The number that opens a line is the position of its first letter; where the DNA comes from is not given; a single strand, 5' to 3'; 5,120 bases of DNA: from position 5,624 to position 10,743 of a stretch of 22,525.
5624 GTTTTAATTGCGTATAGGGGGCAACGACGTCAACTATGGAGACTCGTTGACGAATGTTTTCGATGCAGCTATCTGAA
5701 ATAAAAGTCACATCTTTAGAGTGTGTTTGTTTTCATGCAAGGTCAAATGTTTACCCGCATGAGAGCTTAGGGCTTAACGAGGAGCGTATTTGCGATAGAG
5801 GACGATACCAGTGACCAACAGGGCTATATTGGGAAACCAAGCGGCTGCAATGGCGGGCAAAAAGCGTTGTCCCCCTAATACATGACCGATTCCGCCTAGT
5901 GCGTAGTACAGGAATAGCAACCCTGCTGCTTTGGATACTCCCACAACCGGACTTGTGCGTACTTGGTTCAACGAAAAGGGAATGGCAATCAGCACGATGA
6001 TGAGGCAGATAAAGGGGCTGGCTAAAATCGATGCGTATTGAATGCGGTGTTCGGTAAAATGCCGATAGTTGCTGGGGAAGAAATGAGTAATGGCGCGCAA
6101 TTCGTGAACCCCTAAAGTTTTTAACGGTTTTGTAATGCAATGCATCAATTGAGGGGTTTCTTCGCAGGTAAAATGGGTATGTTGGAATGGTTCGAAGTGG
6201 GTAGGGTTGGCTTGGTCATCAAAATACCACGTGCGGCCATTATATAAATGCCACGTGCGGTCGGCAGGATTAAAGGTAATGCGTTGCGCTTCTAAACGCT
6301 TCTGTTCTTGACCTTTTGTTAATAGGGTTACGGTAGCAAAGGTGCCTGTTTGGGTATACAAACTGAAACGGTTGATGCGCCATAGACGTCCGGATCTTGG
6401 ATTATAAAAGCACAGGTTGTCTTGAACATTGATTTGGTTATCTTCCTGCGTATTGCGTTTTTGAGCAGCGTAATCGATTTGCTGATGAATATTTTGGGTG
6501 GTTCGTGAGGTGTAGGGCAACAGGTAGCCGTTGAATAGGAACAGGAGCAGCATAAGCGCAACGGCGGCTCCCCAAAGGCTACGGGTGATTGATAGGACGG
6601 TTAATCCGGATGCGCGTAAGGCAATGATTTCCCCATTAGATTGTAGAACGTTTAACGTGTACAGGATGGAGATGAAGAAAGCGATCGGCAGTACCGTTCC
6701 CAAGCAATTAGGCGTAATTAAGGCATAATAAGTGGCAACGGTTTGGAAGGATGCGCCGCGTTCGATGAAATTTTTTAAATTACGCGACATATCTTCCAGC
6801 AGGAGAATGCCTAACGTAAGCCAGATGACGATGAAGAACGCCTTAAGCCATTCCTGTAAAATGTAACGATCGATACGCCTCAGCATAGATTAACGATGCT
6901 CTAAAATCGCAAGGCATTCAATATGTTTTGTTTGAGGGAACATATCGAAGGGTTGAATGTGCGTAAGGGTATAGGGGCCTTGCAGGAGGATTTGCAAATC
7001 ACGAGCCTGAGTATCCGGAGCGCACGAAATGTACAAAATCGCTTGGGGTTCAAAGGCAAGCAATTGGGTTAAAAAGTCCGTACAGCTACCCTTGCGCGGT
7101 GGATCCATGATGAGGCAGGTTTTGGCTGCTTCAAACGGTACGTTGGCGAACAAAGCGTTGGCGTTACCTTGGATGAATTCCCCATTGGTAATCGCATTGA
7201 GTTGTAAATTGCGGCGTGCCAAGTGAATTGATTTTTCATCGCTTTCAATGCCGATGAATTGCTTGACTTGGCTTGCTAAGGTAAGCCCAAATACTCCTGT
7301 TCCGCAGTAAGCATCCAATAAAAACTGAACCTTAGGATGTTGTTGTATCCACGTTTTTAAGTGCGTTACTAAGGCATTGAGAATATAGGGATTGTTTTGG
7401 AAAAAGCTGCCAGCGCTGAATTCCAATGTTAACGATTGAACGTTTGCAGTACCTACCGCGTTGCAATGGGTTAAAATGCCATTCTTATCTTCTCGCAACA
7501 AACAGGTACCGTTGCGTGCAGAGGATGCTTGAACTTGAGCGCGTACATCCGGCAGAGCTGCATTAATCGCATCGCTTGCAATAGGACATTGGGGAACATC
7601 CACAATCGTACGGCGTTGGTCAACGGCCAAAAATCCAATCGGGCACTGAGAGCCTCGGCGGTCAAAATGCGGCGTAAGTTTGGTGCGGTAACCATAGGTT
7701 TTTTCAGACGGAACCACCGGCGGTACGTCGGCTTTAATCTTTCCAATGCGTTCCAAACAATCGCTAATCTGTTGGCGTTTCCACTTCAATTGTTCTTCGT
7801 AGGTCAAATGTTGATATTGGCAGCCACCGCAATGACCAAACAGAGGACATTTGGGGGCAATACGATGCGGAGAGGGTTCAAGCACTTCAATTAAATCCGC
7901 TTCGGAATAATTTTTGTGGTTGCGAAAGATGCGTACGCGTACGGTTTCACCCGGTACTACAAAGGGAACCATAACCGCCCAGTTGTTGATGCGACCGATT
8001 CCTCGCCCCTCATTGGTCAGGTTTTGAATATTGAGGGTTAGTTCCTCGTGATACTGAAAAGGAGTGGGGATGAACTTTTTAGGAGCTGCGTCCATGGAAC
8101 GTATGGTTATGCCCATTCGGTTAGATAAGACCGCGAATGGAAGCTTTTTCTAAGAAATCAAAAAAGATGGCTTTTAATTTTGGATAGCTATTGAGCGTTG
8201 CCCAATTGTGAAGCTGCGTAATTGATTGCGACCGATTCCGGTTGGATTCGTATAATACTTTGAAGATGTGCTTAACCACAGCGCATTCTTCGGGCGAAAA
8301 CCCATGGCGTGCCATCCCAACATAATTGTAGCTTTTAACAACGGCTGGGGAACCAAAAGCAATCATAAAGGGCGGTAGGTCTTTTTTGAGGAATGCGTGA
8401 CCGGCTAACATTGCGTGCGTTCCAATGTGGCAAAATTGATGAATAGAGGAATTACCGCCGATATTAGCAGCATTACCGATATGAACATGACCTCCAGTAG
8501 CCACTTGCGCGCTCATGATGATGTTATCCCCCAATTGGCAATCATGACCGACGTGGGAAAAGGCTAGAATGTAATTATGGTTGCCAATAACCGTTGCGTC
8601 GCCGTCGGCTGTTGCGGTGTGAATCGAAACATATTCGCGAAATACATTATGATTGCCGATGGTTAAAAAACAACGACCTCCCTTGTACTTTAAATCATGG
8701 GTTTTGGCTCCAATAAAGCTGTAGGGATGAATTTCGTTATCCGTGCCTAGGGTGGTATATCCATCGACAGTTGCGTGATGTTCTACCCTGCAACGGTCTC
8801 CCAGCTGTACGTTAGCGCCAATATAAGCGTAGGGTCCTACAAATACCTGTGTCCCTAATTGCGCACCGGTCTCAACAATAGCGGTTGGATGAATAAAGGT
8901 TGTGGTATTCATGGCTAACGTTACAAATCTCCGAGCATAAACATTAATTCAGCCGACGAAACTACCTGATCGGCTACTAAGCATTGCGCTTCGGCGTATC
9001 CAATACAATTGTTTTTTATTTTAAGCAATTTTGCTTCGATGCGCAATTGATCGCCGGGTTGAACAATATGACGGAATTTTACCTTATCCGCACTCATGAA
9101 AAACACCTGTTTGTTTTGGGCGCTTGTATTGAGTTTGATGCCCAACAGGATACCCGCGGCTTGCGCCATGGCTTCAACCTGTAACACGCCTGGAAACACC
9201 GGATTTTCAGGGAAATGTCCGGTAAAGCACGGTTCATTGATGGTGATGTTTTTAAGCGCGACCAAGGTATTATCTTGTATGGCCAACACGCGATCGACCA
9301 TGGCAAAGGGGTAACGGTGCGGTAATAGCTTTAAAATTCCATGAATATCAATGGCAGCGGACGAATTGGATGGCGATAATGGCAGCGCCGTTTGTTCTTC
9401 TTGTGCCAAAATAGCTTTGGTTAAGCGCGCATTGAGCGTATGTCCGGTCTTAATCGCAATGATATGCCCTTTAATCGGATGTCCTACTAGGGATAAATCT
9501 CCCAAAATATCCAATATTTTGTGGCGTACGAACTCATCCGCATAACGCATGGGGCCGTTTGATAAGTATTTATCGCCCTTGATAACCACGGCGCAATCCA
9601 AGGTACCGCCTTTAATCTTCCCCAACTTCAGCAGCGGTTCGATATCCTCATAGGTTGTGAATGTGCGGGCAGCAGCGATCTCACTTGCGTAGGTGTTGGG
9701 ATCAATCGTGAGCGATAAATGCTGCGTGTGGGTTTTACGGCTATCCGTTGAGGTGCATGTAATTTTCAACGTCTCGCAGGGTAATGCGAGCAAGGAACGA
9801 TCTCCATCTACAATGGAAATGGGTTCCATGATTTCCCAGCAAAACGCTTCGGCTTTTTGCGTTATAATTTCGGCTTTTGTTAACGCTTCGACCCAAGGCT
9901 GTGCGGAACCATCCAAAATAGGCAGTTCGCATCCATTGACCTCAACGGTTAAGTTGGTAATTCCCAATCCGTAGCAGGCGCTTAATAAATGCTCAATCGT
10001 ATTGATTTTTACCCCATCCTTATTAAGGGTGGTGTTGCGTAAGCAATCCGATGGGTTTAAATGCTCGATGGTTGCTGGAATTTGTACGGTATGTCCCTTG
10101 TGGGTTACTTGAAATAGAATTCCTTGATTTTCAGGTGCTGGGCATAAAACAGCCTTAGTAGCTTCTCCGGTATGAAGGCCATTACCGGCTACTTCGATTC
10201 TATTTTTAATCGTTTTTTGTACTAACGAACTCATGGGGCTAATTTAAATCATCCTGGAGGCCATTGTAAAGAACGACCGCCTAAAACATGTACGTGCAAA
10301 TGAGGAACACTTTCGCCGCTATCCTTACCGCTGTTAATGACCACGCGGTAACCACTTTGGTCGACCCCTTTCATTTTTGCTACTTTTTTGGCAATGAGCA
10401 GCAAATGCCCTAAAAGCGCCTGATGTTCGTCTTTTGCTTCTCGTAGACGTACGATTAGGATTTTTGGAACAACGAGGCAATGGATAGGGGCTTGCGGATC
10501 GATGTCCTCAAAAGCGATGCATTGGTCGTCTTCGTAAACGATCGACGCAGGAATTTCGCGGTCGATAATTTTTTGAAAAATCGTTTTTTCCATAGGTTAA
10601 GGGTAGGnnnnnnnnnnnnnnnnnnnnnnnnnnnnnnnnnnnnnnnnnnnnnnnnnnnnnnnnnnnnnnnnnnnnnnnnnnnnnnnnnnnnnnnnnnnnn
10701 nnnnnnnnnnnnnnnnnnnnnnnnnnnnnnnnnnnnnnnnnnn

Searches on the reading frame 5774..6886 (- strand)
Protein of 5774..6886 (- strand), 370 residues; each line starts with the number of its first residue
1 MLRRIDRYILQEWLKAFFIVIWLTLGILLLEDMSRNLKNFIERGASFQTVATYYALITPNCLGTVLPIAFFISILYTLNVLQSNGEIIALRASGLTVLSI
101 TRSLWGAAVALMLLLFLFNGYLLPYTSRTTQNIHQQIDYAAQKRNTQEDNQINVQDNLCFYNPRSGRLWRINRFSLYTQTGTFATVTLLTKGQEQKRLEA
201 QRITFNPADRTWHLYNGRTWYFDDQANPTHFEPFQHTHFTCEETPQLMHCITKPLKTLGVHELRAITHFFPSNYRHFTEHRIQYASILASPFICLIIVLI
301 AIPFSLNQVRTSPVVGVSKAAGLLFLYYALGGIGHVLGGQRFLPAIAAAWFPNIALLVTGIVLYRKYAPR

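Call 41: search_protein_families(library=pfam, proteins=[window:5774-6886:-], max_evalue=0.0001)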
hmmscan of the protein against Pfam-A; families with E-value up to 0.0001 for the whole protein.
window:5774-6886:- (370 aa): 1 family
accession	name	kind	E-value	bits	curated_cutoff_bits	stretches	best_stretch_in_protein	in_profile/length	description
PF03739.19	LptF_LptG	-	2e-70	238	27.9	1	7-366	1-353/353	Lipopolysaccharide export system permease LptF/LptG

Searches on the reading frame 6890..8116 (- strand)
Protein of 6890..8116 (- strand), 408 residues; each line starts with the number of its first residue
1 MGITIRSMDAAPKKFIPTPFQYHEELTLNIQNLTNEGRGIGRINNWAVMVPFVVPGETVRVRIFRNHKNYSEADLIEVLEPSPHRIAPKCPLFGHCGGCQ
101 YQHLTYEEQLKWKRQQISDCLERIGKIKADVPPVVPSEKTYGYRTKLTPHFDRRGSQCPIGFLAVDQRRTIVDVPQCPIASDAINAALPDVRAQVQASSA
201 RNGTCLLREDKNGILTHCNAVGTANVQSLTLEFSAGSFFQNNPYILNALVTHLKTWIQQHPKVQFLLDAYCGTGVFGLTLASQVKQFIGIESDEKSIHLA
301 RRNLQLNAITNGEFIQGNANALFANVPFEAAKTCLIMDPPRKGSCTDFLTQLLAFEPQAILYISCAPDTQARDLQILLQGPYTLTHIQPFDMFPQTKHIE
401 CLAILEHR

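Call 41: search_protein_families(library=pfam, proteins=[window:6890-8116:-], max_evalue=0.0001)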
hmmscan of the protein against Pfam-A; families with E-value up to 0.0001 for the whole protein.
window:6890-8116:- (408 aa): 7 families
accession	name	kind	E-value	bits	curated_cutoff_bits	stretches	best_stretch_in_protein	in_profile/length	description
PF05958.17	tRNA_U5-meth_tr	-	3.9e-22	79.2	23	1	228-407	169-356/357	tRNA (Uracil-5-)-methyltransferase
PF01938.26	TRAM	-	6.2e-09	36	21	1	24-76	6-61/61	TRAM domain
PF13847.12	Methyltransf_31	-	6.8e-09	36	27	1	266-328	7-70/145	Methyltransferase domain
PF13649.12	Methyltransf_25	-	1.5e-06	29.2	27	1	267-325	2-62/97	Methyltransferase domain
PF03602.21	Cons_hypoth95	-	6.3e-06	26.4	24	1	256-369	35-156/182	Conserved hypothetical protein 95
PF05175.20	MTS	-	8.1e-06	26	23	1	252-340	26-107/170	Methyltransferase small domain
PF09445.16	Methyltransf_15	-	1.2e-05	25.4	22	1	265-343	3-83/165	RNA cap guanine-N2 methyltransferase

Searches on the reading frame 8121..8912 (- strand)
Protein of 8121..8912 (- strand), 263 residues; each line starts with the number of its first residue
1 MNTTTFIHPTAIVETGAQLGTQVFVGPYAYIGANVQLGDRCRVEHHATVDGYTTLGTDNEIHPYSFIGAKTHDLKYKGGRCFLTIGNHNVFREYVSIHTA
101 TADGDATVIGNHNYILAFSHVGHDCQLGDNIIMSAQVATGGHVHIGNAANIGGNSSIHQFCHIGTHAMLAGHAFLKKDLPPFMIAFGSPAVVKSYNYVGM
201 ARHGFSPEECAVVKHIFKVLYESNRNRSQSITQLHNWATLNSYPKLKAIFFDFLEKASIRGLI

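Call 41: search_protein_families(library=pfam, proteins=[window:8121-8912:-], max_evalue=0.0001)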
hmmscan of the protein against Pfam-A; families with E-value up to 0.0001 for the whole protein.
window:8121-8912:- (263 aa): 4 families
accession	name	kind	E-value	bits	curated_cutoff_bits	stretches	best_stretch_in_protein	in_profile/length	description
PF00132.30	Hexapep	-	2.9e-24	84.1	27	3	17-50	2-35/36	Bacterial transferase hexapeptide (six repeats)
PF13720.11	Acetyltransf_11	-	2.3e-15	57.2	24.5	1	178-263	1-82/82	Udp N-acetylglucosamine O-acyltransferase; Domain 2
PF25084.1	LbH_EIF2B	-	2.6e-07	31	54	0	95-134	16-54/105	EIF2B subunit epsilon LbH domain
PF21711.3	DCTN5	-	2.8e-05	24.3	40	0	120-192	86-153/182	Dynactin subunit 5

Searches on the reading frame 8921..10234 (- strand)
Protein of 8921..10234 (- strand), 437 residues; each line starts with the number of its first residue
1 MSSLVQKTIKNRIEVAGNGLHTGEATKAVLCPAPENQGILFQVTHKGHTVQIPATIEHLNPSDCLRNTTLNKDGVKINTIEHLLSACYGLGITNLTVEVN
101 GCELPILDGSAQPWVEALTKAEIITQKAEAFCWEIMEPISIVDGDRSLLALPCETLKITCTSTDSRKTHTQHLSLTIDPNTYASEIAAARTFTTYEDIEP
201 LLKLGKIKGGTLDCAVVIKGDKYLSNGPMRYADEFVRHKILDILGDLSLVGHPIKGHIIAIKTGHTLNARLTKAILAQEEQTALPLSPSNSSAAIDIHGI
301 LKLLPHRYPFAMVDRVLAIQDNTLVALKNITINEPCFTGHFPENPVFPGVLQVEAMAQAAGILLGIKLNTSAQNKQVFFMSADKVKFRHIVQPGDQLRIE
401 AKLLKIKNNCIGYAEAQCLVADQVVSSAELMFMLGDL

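Call 41: search_protein_families(library=pfam, proteins=[window:8921-10234:-], max_evalue=0.0001)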
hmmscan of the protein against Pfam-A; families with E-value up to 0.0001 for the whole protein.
window:8921-10234:- (437 aa): 2 families
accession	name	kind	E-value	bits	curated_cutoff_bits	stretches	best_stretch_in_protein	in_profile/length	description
PF03331.19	LpxC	-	8.3e-90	301.4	27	1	6-276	1-267/268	UDP-3-O-acyl N-acetylglycosamine deacetylase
PF07977.19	FabA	-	1.4e-31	109.4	23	1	304-428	1-137/138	FabA-like domain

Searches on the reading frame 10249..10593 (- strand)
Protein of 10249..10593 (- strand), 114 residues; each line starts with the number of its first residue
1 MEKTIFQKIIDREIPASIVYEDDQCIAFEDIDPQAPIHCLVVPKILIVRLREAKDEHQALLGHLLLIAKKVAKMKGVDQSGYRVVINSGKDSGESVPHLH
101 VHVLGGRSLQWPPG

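Call 41: search_protein_families(library=pfam, proteins=[window:10249-10593:-], max_evalue=0.0001)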
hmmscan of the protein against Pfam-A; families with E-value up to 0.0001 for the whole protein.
window:10249-10593:- (114 aa): 2 families
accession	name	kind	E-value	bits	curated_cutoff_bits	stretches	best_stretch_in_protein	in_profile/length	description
PF01230.28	HIT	-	1.9e-28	99.4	21.5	1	12-108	2-97/98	HIT domain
PF11969.13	DcpS_C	-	1.3e-23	84.1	24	1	3-105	1-101/114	Scavenger mRNA decapping enzyme C-term binding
